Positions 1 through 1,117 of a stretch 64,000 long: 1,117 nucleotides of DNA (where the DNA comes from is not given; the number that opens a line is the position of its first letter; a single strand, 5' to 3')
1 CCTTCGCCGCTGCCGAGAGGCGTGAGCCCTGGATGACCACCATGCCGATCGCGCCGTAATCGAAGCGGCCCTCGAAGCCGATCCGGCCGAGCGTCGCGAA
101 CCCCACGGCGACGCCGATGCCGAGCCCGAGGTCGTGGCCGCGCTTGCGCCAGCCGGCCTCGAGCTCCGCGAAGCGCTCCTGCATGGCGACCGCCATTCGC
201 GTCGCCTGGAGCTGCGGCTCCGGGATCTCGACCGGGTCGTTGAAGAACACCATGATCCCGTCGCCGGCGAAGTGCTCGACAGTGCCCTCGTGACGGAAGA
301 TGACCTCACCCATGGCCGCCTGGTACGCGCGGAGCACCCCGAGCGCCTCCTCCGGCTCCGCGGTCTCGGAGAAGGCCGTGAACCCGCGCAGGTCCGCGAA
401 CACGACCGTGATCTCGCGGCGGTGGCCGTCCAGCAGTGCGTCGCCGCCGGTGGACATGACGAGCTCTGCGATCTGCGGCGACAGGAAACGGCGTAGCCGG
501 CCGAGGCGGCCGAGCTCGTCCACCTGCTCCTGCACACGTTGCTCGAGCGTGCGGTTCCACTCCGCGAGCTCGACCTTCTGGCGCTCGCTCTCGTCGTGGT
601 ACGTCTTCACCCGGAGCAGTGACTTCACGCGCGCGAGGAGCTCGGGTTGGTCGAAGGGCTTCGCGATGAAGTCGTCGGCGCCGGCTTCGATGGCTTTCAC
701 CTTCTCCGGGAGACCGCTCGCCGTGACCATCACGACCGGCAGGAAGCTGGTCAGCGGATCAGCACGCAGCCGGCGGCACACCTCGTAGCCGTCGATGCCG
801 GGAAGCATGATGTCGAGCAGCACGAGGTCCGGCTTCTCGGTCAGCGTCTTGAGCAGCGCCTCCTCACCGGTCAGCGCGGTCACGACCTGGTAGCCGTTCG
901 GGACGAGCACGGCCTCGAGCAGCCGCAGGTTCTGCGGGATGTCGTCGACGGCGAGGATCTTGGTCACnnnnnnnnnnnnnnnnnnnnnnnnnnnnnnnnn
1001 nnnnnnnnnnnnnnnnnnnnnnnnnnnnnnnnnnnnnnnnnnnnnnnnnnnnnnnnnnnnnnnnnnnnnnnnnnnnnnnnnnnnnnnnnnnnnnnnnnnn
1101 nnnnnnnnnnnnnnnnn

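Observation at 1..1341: Branched receiver output: stand-alone CheY plus receiver-fused adenylate cyclase directly downstream of the kinase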

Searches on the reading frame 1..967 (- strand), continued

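Call 20: search_protein_families(library=pfam, proteins=[L001:2349-4961:-, L001:11469-11963:-, L001:11960-12667:-, L001:12463-14817:-, L001:12622-15042:+, P0098, P0104], max_evalue=0.001)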
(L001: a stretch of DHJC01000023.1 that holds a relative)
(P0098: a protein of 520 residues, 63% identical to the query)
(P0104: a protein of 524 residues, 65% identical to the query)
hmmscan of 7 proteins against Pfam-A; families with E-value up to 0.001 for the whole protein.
L001:2349-4961:- (870 aa): 2 families
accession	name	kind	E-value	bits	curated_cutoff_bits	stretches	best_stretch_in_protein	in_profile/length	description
PF00027.35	cNMP_binding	-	2.8e-38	130.2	27.5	2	637-717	2-86/89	Cyclic nucleotide-binding domain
PF02163.28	Peptidase_M50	-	1e-10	41.8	27.2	1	366-449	2-106/221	Peptidase family M50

L001:11469-11963:- (164 aa): 2 families
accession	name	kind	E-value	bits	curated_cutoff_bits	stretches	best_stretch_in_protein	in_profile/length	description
PF05163.17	DinB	-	3.2e-13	50.4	23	1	8-150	9-151/165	DinB family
PF12867.12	DinB_2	-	1.8e-08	35.3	24.8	1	14-137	5-128/128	DinB superfamily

L001:11960-12667:- (235 aa): 2 families
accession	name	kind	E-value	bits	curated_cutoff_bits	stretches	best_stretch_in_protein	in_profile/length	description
PF05163.17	DinB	-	8.4e-12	45.8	23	1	78-221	6-154/165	DinB family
PF12867.12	DinB_2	-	0.00015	22.6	24.8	1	91-205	9-128/128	DinB superfamily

L001:12463-14817:- (784 aa): 2 families
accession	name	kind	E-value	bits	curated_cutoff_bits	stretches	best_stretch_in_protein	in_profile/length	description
PF01979.26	Amidohydro_1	-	8.7e-19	68.4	25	1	364-758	1-344/345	Amidohydrolase family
PF07969.17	Amidohydro_3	-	8.4e-10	39.1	29.7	1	679-749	405-461/472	Amidohydrolase family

L001:12622-15042:+ (806 aa): 2 families
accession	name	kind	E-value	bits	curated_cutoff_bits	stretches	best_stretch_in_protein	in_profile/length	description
PF00583.31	Acetyltransf_1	-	8.8e-07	29.6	20.7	0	513-566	37-84/116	Acetyltransferase (GNAT) family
PF13508.13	Acetyltransf_7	-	1.6e-05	25.6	27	1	520-573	11-59/84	Acetyltransferase (GNAT) domain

P0098 (520 aa): 5 families
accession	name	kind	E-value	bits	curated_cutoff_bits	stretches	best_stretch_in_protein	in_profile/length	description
PF00072.30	Response_reg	-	1.1e-62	209.5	30.2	2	149-259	1-110/111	Response regulator receiver domain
PF00211.25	Guanylate_cyc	-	1.5e-14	54.4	21.9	1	329-503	7-178/183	Adenylate and Guanylate cyclase catalytic domain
PF23198.2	PDE8A_N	-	3.2e-08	34.1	29.6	1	163-246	27-115/147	PDE8A-like, N-terminal domain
PF02310.24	B12-binding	-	0.00043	20.5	32.1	0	156-219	14-80/121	B12 binding domain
PF21695.3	GlnR_1st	-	0.00055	20.3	27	0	180-260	31-108/111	Transcription regulator GlnR, N-terminal domain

P0104 (524 aa): 2 families
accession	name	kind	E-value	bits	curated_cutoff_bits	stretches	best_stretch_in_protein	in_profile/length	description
PF00072.30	Response_reg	-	1.7e-59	199.3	30.2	2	157-269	1-111/111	Response regulator receiver domain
PF00211.25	Guanylate_cyc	-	7.3e-19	68.5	21.9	1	338-516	7-181/183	Adenylate and Guanylate cyclase catalytic domain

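Call 25: search_protein_families(library=pfam, proteins=[L020:1087-1968:+, L027:12024-15191:+, L043:12737-13414:+, L029:16710-17537:-, L001:240-950:+], max_evalue=0.001)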
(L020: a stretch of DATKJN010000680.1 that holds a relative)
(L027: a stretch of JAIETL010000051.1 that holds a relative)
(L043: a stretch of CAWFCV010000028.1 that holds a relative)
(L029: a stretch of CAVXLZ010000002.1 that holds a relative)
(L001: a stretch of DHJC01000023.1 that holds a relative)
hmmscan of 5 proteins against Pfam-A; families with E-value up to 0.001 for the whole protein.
L020:1087-1968:+ (294 aa): 9 families
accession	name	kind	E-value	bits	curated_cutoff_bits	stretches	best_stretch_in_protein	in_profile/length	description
PF00027.35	cNMP_binding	-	2.3e-21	76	27.5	1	107-191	2-87/89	Cyclic nucleotide-binding domain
PF13545.12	HTH_Crp_2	-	1.8e-11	44.3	27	1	225-288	1-63/70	Crp-like helix-turn-helix domain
PF13412.12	HTH_24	-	3e-05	23.9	21.9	1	247-278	17-48/48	Winged helix-turn-helix DNA-binding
PF15977.11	HTH_46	-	6.1e-05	23.4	29.3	1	253-285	29-61/68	Winged helix-turn-helix DNA binding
PF12802.13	MarR_2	-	6.5e-05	23.5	27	1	245-282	18-55/61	MarR family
PF00325.26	Crp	-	0.00016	21.8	21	1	247-276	2-31/32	Bacterial regulatory proteins, crp family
PF25213.1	HVO_A0261_N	-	0.00027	21.2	35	1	246-282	23-59/86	HVO_A0261 N-terminal domain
PF09339.16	HTH_IclR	-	0.00049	20.3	22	0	245-278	16-49/52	IclR helix-turn-helix domain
PF01978.25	TrmB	-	0.00055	20.2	25.6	0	246-286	21-61/68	Sugar-specific transcriptional regulator TrmB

L027:12024-15191:+ (1056 aa): 3 families
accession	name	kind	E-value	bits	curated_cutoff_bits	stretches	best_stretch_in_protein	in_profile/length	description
PF00027.35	cNMP_binding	-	1e-18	67.5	27.5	1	938-1021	2-86/89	Cyclic nucleotide-binding domain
PF00664.28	ABC_membrane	-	1.3e-08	35.4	28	1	103-330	42-265/274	ABC transporter transmembrane region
PF00005.33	ABC_tran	-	8.3e-08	33.4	25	1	407-498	1-80/137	ABC transporter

L043:12737-13414:+ (226 aa): 8 families
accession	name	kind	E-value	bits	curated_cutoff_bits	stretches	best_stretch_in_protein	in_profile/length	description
PF00027.35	cNMP_binding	-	8.9e-25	86.9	27.5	1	39-124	2-88/89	Cyclic nucleotide-binding domain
PF13545.12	HTH_Crp_2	-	3e-10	40.3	27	1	157-220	1-63/70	Crp-like helix-turn-helix domain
PF09339.16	HTH_IclR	-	2e-06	27.9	22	1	177-210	16-49/52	IclR helix-turn-helix domain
PF15977.11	HTH_46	-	3.7e-06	27.3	29.3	1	182-220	26-64/68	Winged helix-turn-helix DNA binding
PF12802.13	MarR_2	-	8e-05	23.2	27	1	177-213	18-54/61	MarR family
PF01978.25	TrmB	-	0.00036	20.8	25.6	0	178-223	21-66/68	Sugar-specific transcriptional regulator TrmB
PF00325.26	Crp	-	0.00052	20.1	21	0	179-206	2-29/32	Bacterial regulatory proteins, crp family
PF13412.12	HTH_24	-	0.00067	19.6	21.9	0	179-209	17-47/48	Winged helix-turn-helix DNA-binding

L029:16710-17537:- (276 aa): 3 families
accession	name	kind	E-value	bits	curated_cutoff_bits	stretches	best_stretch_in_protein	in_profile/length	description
PF00027.35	cNMP_binding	-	1.6e-20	73.3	27.5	1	82-170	1-88/89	Cyclic nucleotide-binding domain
PF13545.12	HTH_Crp_2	-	4.9e-14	52.5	27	1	204-273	2-69/70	Crp-like helix-turn-helix domain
PF20432.4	Xre-like-HTH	-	0.00042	21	25.8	0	227-252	24-48/63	Antitoxin Xre-like helix-turn-helix domain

L001:240-950:+ (236 aa): 3 families
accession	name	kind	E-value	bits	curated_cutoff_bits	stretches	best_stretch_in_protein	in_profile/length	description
PF00027.35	cNMP_binding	-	5.2e-23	81.3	27.5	1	47-134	2-89/89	Cyclic nucleotide-binding domain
PF13545.12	HTH_Crp_2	-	4.4e-18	65.4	27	1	166-231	1-68/70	Crp-like helix-turn-helix domain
PF00325.26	Crp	-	1.4e-08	34.8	21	1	186-213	3-30/32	Bacterial regulatory proteins, crp family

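Call 43: predict_structure(alignment_id=A1)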
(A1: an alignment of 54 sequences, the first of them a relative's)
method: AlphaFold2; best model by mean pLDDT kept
length: 370 residues; sequences in the alignment: 54
mean_pLDDT: 87.0   pTM: 0.56
mean pLDDT of the five models: 87.0, 84.0, 82.2, 81.8, 81.3
residues with pLDDT >= 90: 225; 70-90: 94; 50-70: 45; < 50: 6
segments of 3 or more residues with pLDDT < 50: 300-304
pLDDT, mean of each block of 10 residues (from residue 1): 94 93 96 96 96 91 96 92 80 91 88 92 88 87 83 69 65 66 83 92 92 93 91 78 85 96 95 91 93 57 60 92 96 95 95 91 79
secondary structure, 60 per line:
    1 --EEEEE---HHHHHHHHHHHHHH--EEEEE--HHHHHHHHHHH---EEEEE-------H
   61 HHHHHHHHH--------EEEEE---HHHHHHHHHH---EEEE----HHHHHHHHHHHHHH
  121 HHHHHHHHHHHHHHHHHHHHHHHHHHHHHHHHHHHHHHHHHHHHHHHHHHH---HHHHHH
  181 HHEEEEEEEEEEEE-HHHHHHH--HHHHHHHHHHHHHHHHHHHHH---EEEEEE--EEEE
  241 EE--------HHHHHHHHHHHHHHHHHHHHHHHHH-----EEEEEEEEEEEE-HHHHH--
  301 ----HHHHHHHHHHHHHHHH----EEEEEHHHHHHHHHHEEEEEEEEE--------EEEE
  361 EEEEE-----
elements in order: E3-7 H11-24 E27-31 H34-44 E48-52 H60-69 E78-82 H86-95 E99-102 H107-171 H175-182 E183-194 H196-202 H205-225 E229-234 E237-242 H251-275 E281-292 H294-298 H305-320 E325-329 H330-339 E340-348 E357-365

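Call 47: fold_search(model_id=the predicted structure, library=pdb)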
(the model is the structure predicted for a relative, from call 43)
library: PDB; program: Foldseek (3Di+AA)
matches with E <= 10: 1664; with E <= 0.001: 776
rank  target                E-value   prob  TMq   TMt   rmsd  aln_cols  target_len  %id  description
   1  3r5g_B                4.1e-17  1.00  0.46  0.84   3.6       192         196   35  Crystal structure of the adenylyl cyclase CyaB from P. aeruginosa (released 2012-01-11)
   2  3bre_B                4.1e-17  1.00  0.38  0.42  14.4       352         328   18  Crystal Structure of P.aeruginosa PA3702 (released 2008-04-01)
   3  3r5g_A                1.1e-16  1.00  0.44  0.82   3.4       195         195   33  Crystal structure of the adenylyl cyclase CyaB from P. aeruginosa (released 2012-01-11)
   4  9g85_B                1.2e-16  1.00  0.36  0.30  22.4       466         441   21  Structure of Response regulator PleD in complex with c-diGMP and ppGpp (released 2025-08-06)
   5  9g86_B                5.3e-16  1.00  0.36  0.30  22.1       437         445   20  Structure of Response regulator PleD in complex with c-diGMP and pppGpp (released 2025-08-06)
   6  9g85_C                6.0e-16  1.00  0.35  0.29  20.4       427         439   21  Structure of Response regulator PleD in complex with c-diGMP and ppGpp (released 2025-08-06)
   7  3bre_A                6.0e-16  1.00  0.37  0.42  13.9       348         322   18  Crystal Structure of P.aeruginosa PA3702 (released 2008-04-01)
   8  9g85_D                7.6e-16  1.00  0.36  0.30  21.8       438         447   20  Structure of Response regulator PleD in complex with c-diGMP and ppGpp (released 2025-08-06)
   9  3i5a                  8.5e-16  1.00  0.36  0.42  15.6       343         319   20  Crystal structure of full-length WpsR from Pseudomonas syringae (released 2009-08-18)
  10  9g85_A                1.5e-15  1.00  0.35  0.29  22.1       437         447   20  Structure of Response regulator PleD in complex with c-diGMP and ppGpp (released 2025-08-06)
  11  9g86_A                2.0e-15  1.00  0.36  0.30  22.1       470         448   20  Structure of Response regulator PleD in complex with c-diGMP and pppGpp (released 2025-08-06)
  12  2wb4_B                5.1e-15  1.00  0.36  0.31  17.2       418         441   22  activated diguanylate cyclase PleD in complex with c-di-GMP (released 2010-04-21)
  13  6zxb_A                6.5e-15  1.00  0.31  0.39  16.7       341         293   23  Diguanylate cyclase DgcR (I-site mutant) in native state (released 2021-03-31)
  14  1w25_A                8.8e-15  1.00  0.33  0.27  23.0       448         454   20  Response regulator PleD in complex with c-diGMP (released 2004-11-18)
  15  2wb4_A                1.9e-14  1.00  0.35  0.28  18.1       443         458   21  activated diguanylate cyclase PleD in complex with c-di-GMP (released 2010-04-21)
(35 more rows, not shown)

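Call 59: find_encoding_contigs(protein=P0104, flank=8000, max_places=3)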
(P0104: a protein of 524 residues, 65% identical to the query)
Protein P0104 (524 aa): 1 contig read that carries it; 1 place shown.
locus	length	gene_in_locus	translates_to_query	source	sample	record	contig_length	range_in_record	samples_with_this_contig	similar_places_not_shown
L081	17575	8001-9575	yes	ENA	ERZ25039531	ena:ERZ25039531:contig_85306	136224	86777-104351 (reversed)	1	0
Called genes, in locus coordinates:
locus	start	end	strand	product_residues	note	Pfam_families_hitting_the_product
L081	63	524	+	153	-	PF01724:DUF29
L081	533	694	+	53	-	-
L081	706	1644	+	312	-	-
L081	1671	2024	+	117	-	-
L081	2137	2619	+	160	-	-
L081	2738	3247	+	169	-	PF13379:NMT1_2 (weak)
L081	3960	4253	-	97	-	PF02604:PhdYeFM_antitox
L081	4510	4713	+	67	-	-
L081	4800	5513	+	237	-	PF09084:NMT1, PF13379:NMT1_2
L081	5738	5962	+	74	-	-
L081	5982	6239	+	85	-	-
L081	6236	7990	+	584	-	PF00672:HAMP, PF00512:HisKA, PF02518:HATPase_c, PF00072:Response_reg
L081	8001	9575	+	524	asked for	PF00072:Response_reg, PF00211:Guanylate_cyc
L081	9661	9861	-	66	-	-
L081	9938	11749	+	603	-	PF02538:Hydantoinase_B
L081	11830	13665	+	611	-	PF08448:PAS_4, PF00512:HisKA, PF02518:HATPase_c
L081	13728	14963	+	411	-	PF13354:Beta-lactamase2, PF00768:Peptidase_S11, PF00144:Beta-lactamase (faint), PF07943:PBP5_C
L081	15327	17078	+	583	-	PF00211:Guanylate_cyc, PF07719:TPR_2 (faint), PF13181:TPR_8 (faint), PF13414:TPR_11 (faint), PF13428:TPR_14 (faint), PF13431:TPR_17 (faint), PF13432:TPR_16 (faint), PF14559:TPR_19 (faint)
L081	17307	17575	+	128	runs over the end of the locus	PF13428:TPR_14 (faint), PF07719:TPR_2 (faint), PF13181:TPR_8 (faint), PF14561:TPR_20 (faint), PF13414:TPR_11 (weak), PF14559:TPR_19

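Call 60: find_encoding_contigs(protein=P0098, flank=8000, max_places=3)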
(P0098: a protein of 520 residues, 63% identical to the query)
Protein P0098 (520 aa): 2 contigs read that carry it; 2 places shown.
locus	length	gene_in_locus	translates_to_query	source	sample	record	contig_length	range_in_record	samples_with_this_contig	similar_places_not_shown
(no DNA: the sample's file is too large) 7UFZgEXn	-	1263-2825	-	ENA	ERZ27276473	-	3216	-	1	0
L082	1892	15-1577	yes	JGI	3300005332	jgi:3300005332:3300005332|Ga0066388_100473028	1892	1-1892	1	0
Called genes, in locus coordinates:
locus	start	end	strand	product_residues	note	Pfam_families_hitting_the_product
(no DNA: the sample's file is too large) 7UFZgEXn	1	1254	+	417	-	?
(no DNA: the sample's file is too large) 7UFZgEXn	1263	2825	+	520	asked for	PF00072:Response_reg, PF23198:PDE8A_N (faint), PF00072:Response_reg, PF00211:Guanylate_cyc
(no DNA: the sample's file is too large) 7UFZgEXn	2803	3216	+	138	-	?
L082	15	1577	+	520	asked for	PF00072:Response_reg, PF23198:PDE8A_N (faint), PF00072:Response_reg, PF00211:Guanylate_cyc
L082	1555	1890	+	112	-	?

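Call 67: list_cluster_members(proteins=[P0001, P0271])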
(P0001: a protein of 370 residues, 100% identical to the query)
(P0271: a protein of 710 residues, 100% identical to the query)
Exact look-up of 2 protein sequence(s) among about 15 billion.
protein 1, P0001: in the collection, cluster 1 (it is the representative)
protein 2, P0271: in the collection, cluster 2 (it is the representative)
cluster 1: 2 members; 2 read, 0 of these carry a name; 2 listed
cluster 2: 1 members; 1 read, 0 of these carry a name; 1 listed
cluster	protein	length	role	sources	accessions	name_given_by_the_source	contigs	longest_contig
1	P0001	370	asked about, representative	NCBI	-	-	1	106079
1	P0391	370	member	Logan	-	-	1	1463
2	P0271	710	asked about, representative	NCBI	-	-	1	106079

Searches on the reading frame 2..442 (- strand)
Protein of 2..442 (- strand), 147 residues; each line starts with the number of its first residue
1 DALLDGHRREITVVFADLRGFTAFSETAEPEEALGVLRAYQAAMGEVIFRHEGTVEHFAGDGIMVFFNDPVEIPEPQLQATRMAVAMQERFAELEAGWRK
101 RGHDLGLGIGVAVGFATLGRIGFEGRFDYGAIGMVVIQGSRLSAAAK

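Call 45: search_protein_representatives(protein=window:2-442:-)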
Query: 147 residues. Proteins with E-value up to 0.001 (for the whole library): 64445; up to 1e-10: 26385; up to 1e-30: 659. The best 150 are listed.
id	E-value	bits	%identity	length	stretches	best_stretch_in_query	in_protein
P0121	2.0e-63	228.6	72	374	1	2-145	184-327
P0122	1.1e-61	223.0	69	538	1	3-147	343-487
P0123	6.3e-61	220.5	69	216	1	3-146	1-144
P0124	3.4e-60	218.1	69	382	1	3-146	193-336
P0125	6.2e-60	217.3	68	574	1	3-147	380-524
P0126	1.0e-59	216.6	67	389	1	2-143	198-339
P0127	2.4e-59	215.4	68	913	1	3-147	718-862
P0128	7.4e-59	213.8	70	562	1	3-147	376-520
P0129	8.5e-59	213.6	67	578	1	2-147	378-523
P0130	4.7e-58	211.2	67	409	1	2-146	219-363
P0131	4.7e-58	211.2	68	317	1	1-146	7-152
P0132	2.2e-57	209.0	66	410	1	2-146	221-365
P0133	2.3e-57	209.0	70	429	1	1-146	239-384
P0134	5.5e-57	207.7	66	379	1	2-146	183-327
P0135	1.5e-56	206.3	67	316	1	2-143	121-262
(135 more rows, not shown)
